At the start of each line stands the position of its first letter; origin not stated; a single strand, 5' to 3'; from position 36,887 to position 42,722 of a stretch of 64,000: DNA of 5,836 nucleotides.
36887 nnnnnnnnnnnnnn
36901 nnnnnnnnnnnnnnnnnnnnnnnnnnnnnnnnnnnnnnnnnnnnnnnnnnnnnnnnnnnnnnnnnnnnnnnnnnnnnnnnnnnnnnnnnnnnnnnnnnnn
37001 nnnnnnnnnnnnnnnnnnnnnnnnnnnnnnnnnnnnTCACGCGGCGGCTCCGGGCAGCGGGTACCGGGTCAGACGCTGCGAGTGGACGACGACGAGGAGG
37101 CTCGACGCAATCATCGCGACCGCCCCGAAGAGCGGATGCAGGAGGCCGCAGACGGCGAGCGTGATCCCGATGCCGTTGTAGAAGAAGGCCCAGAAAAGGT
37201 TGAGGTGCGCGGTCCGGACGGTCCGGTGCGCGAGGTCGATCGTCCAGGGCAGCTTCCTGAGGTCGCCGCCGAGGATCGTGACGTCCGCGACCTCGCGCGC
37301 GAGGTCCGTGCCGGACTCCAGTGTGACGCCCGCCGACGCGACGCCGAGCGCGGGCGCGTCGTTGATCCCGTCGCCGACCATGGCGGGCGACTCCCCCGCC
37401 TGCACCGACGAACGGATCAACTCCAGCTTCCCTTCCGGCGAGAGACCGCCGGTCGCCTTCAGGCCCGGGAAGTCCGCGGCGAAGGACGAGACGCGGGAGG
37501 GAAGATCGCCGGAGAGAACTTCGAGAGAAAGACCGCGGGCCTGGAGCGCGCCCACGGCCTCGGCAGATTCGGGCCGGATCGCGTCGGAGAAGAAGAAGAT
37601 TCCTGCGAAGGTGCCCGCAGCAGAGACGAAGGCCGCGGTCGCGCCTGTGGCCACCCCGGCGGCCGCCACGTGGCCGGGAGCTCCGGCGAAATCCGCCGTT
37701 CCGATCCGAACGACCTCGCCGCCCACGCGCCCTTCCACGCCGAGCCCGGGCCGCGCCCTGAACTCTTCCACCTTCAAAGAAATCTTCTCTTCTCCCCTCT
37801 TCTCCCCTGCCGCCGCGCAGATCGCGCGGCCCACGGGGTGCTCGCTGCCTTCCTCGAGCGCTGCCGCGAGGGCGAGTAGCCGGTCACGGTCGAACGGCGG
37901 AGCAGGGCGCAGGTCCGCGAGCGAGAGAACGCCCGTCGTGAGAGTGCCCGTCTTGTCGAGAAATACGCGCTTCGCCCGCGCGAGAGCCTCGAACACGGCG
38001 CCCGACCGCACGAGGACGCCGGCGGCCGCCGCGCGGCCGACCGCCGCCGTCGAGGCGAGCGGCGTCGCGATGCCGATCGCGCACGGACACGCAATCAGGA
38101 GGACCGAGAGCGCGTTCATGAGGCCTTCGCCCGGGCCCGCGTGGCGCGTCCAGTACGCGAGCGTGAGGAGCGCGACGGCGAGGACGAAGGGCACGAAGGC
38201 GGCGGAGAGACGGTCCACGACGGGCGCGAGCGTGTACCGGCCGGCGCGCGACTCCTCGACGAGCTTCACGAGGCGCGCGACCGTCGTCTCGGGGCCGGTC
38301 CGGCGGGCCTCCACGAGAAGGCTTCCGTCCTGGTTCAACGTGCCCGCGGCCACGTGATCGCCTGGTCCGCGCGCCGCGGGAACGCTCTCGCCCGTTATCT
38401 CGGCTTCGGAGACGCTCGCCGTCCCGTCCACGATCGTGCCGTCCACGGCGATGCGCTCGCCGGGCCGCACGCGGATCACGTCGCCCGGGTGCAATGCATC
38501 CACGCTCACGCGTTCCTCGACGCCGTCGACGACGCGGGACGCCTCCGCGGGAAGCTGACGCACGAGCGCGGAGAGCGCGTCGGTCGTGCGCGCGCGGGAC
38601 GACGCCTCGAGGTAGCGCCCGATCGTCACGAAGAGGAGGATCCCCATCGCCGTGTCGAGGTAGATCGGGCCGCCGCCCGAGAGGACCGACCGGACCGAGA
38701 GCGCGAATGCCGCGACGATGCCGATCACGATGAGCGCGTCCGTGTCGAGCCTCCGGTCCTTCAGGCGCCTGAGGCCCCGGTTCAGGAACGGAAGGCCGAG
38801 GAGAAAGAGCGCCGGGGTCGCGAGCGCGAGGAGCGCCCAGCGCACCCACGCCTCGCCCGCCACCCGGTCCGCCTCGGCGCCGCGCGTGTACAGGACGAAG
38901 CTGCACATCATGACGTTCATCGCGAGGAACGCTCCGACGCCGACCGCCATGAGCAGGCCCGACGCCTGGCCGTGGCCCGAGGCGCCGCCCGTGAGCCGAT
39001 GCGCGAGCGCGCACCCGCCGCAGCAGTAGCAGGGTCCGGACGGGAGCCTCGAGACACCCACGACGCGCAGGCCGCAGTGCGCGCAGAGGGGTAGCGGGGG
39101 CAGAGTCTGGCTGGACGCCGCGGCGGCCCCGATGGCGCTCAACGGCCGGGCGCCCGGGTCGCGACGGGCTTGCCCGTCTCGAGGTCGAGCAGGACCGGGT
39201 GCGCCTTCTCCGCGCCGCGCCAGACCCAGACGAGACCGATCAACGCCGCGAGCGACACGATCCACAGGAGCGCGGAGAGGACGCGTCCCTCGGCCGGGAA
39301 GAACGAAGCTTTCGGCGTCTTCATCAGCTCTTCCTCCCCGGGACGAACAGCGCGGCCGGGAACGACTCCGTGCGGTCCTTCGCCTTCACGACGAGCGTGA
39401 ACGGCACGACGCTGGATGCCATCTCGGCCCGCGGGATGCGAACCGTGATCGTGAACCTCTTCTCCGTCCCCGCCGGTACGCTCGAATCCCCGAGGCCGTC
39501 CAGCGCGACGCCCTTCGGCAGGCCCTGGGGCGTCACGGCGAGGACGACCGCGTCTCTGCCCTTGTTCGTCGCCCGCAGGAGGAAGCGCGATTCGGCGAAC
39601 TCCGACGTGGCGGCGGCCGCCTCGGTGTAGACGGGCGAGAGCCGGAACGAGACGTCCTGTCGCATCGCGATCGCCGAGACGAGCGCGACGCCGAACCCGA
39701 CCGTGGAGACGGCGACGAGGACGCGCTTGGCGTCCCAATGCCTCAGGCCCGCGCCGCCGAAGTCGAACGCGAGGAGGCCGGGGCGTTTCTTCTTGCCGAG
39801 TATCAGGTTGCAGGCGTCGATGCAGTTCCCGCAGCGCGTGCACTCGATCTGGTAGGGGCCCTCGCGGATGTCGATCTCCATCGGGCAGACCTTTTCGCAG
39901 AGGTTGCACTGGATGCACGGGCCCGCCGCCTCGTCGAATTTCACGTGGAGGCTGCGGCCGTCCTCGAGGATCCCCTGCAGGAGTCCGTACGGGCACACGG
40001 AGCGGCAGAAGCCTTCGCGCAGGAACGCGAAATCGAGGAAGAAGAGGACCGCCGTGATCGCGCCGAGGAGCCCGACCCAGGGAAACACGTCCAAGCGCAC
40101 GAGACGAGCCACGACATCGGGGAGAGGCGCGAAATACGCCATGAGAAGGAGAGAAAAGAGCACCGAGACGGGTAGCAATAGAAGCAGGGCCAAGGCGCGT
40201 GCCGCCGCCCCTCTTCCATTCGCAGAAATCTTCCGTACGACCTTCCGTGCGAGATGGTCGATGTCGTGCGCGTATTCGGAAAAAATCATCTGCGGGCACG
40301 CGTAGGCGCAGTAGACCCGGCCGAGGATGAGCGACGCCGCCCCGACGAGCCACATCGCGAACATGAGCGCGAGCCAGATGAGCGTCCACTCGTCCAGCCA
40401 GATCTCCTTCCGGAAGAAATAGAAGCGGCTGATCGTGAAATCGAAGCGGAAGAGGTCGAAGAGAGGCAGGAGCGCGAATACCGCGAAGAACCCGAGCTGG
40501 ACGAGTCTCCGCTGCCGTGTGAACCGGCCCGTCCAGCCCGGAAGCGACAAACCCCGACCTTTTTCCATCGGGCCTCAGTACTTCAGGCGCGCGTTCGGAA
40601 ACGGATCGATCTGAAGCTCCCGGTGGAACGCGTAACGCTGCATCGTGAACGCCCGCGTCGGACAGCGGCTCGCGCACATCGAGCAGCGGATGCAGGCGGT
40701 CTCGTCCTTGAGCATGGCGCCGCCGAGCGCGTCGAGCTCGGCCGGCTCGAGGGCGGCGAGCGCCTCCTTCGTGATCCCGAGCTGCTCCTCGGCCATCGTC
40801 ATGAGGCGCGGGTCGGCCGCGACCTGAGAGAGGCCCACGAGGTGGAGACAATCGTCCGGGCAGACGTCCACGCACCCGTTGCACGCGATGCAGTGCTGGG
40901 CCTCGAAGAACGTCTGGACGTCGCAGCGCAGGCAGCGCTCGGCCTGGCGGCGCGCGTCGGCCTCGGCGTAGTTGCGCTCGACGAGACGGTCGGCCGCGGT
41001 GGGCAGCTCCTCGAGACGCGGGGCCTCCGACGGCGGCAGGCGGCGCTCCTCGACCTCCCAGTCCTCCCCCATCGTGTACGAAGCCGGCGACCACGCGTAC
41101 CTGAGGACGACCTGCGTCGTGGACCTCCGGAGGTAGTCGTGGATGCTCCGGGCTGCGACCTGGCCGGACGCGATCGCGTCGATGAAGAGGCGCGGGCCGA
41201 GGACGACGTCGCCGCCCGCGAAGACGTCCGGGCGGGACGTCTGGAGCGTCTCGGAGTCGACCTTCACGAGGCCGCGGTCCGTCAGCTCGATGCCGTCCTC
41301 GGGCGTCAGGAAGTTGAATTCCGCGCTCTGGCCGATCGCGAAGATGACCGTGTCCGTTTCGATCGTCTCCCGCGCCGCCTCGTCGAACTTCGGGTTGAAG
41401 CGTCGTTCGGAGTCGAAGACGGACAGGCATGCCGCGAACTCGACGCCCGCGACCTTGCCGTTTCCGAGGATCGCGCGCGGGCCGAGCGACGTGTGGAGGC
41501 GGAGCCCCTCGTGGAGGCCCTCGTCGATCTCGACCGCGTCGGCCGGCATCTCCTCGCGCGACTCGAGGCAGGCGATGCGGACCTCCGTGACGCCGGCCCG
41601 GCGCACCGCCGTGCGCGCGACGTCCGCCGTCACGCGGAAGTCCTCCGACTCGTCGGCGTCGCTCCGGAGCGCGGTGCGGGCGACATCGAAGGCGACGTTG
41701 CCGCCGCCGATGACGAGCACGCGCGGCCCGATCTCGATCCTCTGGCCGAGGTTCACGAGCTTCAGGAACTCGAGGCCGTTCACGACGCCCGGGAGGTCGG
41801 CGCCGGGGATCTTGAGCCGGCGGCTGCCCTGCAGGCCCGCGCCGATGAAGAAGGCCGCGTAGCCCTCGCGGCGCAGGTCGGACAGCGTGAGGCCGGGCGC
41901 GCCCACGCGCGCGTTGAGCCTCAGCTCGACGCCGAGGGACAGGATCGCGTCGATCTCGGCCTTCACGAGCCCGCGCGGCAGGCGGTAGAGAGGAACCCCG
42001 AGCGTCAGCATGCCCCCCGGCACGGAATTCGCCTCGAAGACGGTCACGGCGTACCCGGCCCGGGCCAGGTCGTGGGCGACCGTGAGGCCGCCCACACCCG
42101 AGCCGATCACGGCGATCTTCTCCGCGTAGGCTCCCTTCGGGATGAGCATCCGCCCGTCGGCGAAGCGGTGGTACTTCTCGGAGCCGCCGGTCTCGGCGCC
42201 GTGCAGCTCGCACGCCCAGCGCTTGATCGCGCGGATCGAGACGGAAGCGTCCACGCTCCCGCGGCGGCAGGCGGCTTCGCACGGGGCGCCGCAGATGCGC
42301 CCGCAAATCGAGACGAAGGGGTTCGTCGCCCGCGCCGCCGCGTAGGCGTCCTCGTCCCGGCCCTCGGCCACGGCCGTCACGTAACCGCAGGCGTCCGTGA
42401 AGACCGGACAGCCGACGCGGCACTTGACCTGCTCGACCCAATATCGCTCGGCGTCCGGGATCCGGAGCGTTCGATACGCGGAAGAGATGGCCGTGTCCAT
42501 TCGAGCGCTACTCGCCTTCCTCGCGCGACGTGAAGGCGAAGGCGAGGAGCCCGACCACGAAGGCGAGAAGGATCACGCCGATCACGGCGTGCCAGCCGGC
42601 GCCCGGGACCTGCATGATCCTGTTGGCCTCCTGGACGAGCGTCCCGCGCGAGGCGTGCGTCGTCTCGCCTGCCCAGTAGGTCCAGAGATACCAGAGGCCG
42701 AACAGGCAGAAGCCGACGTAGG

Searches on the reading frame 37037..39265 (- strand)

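Call 35: search_protein_families(library=pfam, max_evalue=0.001, proteins=[window:37037-39265:-])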
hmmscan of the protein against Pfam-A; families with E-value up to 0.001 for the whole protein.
window:37037-39265:- (742 aa): 2 families
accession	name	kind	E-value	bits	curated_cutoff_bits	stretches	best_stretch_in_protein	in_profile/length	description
PF00122.25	E1-E2_ATPase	-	1.1e-48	165.7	28.1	1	238-414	3-180/181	E1-E2 ATPase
PF00702.32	Hydrolase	-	2.2e-21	77.5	26.4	1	432-641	2-188/191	haloacid dehalogenase-like hydrolase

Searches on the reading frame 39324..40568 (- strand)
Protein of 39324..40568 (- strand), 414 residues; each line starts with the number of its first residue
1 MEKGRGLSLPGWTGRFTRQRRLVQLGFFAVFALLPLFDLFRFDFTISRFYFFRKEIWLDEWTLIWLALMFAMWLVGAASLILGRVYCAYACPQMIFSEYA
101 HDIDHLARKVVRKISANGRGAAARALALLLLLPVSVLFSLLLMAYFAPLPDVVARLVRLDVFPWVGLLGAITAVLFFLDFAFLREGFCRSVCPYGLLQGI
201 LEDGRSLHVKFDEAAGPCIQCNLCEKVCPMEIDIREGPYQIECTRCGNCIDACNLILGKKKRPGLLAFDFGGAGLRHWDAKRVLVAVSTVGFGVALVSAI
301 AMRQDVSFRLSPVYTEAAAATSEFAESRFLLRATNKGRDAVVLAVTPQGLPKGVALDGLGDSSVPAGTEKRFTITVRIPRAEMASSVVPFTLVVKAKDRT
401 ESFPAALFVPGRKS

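Call 35: search_protein_families(library=pfam, max_evalue=0.001, proteins=[window:39324-40568:-])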
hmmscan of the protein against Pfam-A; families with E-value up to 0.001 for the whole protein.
window:39324-40568:- (414 aa): 11 families
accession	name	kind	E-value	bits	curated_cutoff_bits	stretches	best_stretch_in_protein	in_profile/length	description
PF13746.11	Fer4_18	-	9.9e-21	74.5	27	2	213-269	56-112/114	4Fe-4S dicluster domain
PF12801.12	Fer4_5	-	2.5e-10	40.6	22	2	65-105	3-40/48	4Fe-4S binding domain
PF12838.12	Fer4_7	-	1.5e-08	35.4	27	1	186-231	6-51/52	4Fe-4S dicluster domain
PF13534.11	Fer4_17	-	1.8e-06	28.8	22.2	0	212-233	40-61/61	4Fe-4S dicluster domain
PF13183.11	Fer4_8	-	2.8e-06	28.2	27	0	186-232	9-68/68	4Fe-4S dicluster domain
PF13187.11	Fer4_9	-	2.8e-06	27.7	27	1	188-231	8-50/52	4Fe-4S dicluster domain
PF13237.11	Fer4_10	-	6.3e-05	23.3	25.5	1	217-253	8-52/53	4Fe-4S dicluster domain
PF14697.11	Fer4_21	-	6.8e-05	23.3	35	1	186-231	12-54/59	4Fe-4S dicluster domain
PF11614.14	FixG_C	-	0.00013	22.6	25.6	1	329-399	35-106/119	IG-like fold at C-terminal of FixG, putative oxidoreductase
PF00037.32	Fer4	-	0.00019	21.6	21.1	0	218-231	8-21/24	4Fe-4S binding domain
PF12800.12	Fer4_4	-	0.0002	21.8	24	0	218-230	4-16/17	4Fe-4S binding domain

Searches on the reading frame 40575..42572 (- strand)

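Call 35: search_protein_families(library=pfam, max_evalue=0.001, proteins=[window:40575-42572:-])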
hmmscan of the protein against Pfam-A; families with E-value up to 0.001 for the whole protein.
window:40575-42572:- (665 aa): 13 families
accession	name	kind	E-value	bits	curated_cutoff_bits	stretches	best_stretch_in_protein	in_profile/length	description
PF07992.20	Pyr_redox_2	-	4e-25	89.3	26.1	1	152-470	2-291/291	Pyridine nucleotide-disulphide oxidoreductase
PF14691.11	Fer4_20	-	1.7e-12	47.6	25.8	1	47-123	28-107/113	Dihydroprymidine dehydrogenase domain II, 4Fe-4S cluster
PF13450.12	NAD_binding_8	-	1.1e-08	35.6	21.9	1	155-189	1-35/68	NAD(P)-binding Rossmann-like domain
PF13738.12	Pyr_redox_3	-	2.4e-07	30.7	30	0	398-454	250-305/305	Pyridine nucleotide-disulphide oxidoreductase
PF01266.30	DAO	-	5.6e-07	29.8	27.9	1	152-186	1-35/353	FAD dependent oxidoreductase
PF00037.32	Fer4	-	6.1e-06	26.3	21.1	1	622-642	3-23/24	4Fe-4S binding domain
PF00070.33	Pyr_redox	-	6.5e-06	27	22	0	152-185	1-34/82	Pyridine nucleotide-disulphide oxidoreductase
PF13237.11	Fer4_10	-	9.9e-05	22.6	25.5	0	620-642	2-28/53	4Fe-4S dicluster domain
PF12838.12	Fer4_7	-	0.00018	22.3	27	1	560-641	1-52/52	4Fe-4S dicluster domain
PF12831.13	FAD_oxidored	-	0.00023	21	27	1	153-193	2-42/416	FAD dependent oxidoreductase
PF01262.27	AlaDh_PNT_C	-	0.00046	20.1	23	0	130-182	5-60/214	Alanine dehydrogenase/PNT, C-terminal domain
PF13484.11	Fer4_16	-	0.00047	21.3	30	0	560-586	1-26/66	4Fe-4S double cluster binding domain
PF01593.30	Amino_oxidase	-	0.00091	19.1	19.8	0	161-187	2-28/443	Flavin containing amine oxidoreductase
